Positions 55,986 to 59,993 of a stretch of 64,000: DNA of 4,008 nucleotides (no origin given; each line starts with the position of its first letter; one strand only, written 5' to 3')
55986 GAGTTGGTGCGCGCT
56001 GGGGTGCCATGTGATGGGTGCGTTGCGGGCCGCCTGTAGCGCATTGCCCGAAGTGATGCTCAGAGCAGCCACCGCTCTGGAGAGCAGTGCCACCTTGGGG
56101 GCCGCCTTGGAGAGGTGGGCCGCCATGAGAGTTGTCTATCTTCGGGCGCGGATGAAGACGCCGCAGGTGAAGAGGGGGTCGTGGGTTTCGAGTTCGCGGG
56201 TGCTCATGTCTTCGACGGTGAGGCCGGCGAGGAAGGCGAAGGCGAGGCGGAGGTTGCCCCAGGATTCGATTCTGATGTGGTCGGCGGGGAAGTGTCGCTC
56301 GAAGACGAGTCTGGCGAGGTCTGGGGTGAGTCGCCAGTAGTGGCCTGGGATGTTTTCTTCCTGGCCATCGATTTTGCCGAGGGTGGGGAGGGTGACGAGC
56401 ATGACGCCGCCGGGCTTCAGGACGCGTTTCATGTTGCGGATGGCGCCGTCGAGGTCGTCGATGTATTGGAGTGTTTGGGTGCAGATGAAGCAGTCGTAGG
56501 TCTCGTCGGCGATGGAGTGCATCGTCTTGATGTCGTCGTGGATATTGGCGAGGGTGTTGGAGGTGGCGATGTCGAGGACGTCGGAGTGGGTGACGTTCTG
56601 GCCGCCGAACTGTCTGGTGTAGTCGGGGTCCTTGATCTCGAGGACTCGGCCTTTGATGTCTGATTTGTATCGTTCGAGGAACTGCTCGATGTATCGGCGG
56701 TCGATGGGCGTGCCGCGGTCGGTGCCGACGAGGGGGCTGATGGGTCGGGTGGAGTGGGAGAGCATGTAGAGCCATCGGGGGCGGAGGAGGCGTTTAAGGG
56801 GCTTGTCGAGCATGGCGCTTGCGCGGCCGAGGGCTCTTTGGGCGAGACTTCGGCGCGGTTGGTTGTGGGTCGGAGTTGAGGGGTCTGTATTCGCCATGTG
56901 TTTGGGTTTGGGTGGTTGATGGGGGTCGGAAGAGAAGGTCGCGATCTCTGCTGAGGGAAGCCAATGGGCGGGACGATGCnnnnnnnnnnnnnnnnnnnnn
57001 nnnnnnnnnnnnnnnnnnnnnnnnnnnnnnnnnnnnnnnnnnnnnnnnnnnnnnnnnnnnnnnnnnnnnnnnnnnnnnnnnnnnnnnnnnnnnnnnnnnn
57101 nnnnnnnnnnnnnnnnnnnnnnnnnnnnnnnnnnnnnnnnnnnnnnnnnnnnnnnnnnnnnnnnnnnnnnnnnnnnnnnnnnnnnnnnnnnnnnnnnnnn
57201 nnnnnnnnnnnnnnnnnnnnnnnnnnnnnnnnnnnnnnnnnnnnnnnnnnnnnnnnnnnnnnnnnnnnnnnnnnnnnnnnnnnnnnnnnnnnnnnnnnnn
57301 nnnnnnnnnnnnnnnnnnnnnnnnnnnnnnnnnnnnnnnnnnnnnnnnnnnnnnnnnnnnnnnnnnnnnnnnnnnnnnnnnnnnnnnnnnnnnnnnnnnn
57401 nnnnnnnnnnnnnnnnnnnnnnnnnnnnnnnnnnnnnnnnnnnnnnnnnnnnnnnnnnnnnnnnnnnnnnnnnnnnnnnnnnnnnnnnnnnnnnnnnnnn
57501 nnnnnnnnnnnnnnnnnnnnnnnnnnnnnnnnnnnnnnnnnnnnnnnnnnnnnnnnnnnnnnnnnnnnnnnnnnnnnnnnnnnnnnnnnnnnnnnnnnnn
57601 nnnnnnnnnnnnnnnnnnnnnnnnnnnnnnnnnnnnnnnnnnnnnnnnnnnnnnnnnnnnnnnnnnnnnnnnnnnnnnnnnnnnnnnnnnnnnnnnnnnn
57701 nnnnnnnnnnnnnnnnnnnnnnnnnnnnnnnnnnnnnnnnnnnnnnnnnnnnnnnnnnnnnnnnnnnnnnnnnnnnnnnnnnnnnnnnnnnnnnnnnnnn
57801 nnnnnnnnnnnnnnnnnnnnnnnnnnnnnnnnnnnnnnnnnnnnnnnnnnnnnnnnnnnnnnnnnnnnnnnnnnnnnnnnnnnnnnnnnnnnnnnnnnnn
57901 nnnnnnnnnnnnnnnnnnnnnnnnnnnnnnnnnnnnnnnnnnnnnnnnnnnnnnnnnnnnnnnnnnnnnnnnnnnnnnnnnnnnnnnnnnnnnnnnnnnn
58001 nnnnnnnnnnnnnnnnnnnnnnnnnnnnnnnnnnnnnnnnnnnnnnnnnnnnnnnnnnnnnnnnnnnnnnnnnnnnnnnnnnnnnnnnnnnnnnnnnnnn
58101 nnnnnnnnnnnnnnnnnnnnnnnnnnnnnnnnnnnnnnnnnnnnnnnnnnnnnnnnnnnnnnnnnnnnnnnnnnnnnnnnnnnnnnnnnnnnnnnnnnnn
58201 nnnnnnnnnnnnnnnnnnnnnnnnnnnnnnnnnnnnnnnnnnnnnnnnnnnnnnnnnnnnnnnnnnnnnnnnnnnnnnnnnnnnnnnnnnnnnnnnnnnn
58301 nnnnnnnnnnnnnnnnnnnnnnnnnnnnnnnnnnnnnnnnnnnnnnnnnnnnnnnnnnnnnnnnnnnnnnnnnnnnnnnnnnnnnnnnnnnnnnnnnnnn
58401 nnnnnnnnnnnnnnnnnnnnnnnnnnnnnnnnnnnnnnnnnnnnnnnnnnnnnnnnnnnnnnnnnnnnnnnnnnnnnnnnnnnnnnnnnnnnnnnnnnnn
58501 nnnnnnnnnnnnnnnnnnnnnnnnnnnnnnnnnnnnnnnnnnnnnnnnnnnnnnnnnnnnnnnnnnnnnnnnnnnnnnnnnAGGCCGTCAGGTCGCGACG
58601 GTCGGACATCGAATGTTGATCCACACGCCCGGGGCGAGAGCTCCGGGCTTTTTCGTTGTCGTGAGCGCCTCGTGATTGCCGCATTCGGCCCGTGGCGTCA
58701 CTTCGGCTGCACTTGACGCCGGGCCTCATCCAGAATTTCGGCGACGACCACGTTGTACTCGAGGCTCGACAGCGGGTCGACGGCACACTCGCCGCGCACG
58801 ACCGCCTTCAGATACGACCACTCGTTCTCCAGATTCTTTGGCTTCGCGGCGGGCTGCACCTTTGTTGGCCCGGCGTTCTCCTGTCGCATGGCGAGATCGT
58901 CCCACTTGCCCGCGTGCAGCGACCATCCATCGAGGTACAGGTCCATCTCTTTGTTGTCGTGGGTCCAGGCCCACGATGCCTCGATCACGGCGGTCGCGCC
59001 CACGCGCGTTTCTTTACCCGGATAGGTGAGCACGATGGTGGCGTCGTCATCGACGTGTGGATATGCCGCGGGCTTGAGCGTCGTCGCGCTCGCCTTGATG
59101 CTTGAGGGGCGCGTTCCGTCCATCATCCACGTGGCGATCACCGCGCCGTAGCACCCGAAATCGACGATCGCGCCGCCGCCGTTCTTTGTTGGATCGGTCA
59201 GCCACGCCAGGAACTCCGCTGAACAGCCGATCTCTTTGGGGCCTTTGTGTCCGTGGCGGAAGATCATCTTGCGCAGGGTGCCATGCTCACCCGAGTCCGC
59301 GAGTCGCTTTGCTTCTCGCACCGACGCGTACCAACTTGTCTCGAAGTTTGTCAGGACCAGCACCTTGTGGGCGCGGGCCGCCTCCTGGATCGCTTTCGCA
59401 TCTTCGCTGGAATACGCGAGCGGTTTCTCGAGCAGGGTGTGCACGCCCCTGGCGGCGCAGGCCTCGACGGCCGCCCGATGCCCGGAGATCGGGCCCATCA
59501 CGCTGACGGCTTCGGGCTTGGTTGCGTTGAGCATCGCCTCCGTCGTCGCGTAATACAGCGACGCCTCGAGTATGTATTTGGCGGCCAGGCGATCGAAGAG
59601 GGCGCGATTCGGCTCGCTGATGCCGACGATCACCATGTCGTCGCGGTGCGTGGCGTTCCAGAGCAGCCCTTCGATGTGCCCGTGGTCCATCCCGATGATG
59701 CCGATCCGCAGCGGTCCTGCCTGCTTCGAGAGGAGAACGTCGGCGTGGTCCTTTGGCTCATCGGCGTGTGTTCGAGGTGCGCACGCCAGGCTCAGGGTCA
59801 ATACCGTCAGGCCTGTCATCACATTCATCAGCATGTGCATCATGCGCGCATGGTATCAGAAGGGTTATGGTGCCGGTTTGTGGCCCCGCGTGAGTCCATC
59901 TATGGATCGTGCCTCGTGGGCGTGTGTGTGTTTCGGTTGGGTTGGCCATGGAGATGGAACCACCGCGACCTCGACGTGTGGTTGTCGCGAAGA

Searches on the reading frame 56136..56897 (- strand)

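Call 43: search_protein_families(library=pfam, proteins=[window:56136-56897:-], max_evalue=0.001)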
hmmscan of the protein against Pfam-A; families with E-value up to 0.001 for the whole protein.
window:56136-56897:- (253 aa): 6 families
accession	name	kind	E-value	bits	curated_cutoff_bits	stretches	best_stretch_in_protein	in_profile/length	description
PF08241.18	Methyltransf_11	-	7.2e-10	39.8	21.2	1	119-167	47-94/95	Methyltransferase domain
PF13847.12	Methyltransf_31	-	1.9e-07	31.3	27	1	121-172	61-113/145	Methyltransferase domain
PF13489.12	Methyltransf_23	-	4.1e-07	30.3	27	1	119-190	62-134/164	Methyltransferase domain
PF08242.18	Methyltransf_12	-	1.1e-06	29.7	30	1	121-165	64-97/98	Methyltransferase domain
PF13649.12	Methyltransf_25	-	5.1e-06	27.5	27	1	118-164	50-97/97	Methyltransferase domain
PF01209.24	Ubie_methyltran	-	0.00098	19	20.1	0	129-168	112-151/233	ubiE/COQ5 methyltransferase family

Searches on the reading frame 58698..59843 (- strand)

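Call 43: search_protein_families(library=pfam, proteins=[window:58698-59843:-], max_evalue=0.001)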
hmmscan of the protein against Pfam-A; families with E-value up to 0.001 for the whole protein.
window:58698-59843:- (381 aa): 2 families
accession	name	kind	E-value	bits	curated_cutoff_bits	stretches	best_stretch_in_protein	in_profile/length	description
PF22725.1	GFO_IDH_MocA_C3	-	2.7e-18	66.6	27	1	175-298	1-112/124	GFO/IDH/MocA C-terminal domain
PF01408.29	GFO_IDH_MocA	-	5.2e-17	63.1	24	1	45-166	1-119/120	Oxidoreductase family, NAD-binding Rossmann fold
